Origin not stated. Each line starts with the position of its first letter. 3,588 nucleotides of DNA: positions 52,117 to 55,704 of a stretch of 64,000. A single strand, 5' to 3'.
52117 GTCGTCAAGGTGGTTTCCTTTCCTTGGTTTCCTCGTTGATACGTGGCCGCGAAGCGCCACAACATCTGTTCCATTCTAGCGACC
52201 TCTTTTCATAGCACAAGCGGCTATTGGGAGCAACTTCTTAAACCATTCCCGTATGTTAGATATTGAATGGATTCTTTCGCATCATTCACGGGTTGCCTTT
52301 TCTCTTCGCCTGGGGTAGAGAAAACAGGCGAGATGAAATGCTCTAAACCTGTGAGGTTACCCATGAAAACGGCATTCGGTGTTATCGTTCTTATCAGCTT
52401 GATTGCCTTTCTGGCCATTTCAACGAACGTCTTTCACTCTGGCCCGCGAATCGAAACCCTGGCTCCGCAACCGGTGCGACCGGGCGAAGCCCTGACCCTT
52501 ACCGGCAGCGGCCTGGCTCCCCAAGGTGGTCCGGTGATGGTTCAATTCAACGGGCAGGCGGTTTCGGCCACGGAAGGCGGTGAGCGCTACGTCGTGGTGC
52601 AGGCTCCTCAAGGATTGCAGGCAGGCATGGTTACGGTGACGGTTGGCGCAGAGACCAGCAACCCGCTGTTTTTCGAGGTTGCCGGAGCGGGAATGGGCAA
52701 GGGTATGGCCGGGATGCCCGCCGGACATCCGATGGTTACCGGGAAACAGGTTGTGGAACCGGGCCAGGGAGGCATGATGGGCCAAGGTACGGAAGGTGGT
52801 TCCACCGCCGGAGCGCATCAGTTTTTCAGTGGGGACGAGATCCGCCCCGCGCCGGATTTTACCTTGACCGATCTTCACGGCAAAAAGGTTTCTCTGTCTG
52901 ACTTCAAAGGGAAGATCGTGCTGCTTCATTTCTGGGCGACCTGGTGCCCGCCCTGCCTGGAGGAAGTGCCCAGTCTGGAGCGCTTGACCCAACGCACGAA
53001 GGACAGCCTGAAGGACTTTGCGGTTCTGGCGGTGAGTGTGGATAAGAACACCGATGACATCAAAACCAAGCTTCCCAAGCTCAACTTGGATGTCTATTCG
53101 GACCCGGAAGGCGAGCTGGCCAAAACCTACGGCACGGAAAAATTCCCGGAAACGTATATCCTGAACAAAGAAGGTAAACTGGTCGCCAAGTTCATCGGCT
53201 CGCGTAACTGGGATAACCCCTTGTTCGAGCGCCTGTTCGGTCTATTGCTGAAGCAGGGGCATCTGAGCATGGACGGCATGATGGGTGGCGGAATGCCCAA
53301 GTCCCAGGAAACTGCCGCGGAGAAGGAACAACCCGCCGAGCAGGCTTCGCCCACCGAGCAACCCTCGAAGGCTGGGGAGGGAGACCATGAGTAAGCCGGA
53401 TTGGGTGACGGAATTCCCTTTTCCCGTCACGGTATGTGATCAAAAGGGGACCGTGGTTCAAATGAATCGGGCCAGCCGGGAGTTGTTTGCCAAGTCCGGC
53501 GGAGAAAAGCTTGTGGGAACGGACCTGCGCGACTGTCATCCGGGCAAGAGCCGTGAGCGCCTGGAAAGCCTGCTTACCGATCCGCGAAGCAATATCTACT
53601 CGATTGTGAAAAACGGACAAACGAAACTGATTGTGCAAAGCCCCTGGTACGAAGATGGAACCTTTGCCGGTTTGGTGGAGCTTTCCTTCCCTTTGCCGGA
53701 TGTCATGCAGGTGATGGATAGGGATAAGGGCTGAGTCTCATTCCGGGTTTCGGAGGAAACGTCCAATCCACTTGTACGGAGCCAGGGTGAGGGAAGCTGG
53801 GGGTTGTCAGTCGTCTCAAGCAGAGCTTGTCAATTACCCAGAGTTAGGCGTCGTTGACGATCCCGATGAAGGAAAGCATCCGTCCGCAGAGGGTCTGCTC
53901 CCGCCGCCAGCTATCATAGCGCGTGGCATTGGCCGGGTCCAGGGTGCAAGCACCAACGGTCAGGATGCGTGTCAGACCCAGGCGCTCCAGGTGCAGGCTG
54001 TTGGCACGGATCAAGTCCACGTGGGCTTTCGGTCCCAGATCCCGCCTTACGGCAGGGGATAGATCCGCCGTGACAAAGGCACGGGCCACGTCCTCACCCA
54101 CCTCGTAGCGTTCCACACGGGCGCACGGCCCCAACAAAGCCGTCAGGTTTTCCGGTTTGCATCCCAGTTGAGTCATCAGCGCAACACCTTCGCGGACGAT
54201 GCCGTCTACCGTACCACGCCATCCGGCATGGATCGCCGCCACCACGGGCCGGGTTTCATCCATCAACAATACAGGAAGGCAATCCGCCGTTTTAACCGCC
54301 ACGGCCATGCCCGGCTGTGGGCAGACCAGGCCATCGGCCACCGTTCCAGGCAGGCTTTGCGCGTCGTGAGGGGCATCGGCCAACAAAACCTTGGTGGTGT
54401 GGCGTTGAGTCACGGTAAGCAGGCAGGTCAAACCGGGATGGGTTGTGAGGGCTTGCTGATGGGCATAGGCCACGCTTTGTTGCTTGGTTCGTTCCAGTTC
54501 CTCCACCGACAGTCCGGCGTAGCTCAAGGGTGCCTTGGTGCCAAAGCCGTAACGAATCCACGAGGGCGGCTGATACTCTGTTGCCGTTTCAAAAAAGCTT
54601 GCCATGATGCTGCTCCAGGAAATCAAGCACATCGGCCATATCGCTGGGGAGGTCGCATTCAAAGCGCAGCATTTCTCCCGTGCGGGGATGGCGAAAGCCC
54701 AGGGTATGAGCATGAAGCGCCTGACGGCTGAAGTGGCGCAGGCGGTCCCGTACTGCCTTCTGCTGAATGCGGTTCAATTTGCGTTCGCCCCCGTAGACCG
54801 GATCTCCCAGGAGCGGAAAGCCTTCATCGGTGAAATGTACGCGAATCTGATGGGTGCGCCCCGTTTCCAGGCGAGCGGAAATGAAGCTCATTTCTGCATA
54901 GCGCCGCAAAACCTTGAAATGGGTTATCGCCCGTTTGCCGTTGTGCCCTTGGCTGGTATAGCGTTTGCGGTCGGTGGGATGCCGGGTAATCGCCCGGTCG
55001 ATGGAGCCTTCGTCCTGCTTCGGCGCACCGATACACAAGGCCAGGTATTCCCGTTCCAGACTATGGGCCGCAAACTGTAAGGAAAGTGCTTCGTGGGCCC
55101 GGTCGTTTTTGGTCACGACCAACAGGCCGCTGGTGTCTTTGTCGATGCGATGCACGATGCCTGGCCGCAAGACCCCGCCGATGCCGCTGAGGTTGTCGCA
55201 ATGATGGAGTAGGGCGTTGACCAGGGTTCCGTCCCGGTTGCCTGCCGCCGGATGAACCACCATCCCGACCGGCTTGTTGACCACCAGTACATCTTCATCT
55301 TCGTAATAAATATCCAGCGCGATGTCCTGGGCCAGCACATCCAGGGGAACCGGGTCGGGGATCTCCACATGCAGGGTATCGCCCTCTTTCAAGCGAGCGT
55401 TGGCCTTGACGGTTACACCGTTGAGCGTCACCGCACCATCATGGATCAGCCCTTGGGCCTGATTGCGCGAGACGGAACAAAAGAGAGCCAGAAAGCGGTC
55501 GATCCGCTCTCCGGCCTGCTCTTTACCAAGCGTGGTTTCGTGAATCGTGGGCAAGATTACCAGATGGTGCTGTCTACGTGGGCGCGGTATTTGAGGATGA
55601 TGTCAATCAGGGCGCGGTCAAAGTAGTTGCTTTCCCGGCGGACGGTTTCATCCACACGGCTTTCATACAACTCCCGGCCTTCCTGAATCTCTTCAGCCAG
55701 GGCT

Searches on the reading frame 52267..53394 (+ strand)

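Call 35: search_protein_families(library=pfam, proteins=[window:52267-53394:+], max_evalue=0.001)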
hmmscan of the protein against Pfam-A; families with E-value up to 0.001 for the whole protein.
window:52267-53394:+ (375 aa): 6 families
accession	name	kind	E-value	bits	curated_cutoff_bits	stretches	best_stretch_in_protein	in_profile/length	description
PF00578.27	AhpC-TSA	-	8.9e-25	87.5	26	1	194-307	4-123/124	AhpC/TSA family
PF08534.16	Redoxin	-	1.9e-22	80.1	26.6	1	194-316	5-139/148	Redoxin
PF13905.12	Thioredoxin_8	-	2.9e-14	53.6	27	1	215-304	1-93/94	Thioredoxin-like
PF00085.26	Thioredoxin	-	1.7e-09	38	23.5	1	215-263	18-63/103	Thioredoxin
PF02630.20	SCO1-SenC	-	9e-08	32.6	22.8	1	196-266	2-73/134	SCO1/SenC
PF13098.12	Thioredoxin_2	-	4.3e-05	24.2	27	1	214-311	4-93/104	Thioredoxin-like domain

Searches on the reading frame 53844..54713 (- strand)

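Call 35: search_protein_families(library=pfam, proteins=[window:53844-54713:-], max_evalue=0.001)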
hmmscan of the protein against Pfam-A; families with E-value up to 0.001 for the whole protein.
window:53844-54713:- (289 aa): 1 family
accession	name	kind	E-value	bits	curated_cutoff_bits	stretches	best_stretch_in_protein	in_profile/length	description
PF02578.20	Cu-oxidase_4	-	1.1e-49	169.4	22.9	1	78-283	25-237/238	Multi-copper polyphenol oxidoreductase laccase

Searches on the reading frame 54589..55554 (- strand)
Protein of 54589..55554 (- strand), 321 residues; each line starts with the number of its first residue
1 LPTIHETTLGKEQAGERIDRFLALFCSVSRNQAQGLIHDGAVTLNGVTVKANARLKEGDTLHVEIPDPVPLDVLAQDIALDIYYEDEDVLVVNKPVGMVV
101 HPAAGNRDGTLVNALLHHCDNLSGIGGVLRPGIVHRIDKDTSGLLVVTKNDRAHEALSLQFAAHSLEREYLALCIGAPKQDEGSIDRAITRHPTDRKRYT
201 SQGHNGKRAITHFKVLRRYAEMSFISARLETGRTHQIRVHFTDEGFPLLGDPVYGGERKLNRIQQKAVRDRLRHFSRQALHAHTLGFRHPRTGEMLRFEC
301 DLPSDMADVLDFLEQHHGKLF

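Call 66: search_protein_families(library=pfam, proteins=[window:54589-55554:-], max_evalue=0.001)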
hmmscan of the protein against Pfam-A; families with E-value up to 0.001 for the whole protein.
window:54589-55554:- (321 aa): 2 families
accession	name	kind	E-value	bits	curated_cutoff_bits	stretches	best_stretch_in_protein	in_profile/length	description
PF00849.27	PseudoU_synth_2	-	2.5e-37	128.9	26.8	1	88-241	1-150/152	RNA pseudouridylate synthase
PF01479.30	S4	-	7.1e-10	38.9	22.8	1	16-60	1-47/48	S4 domain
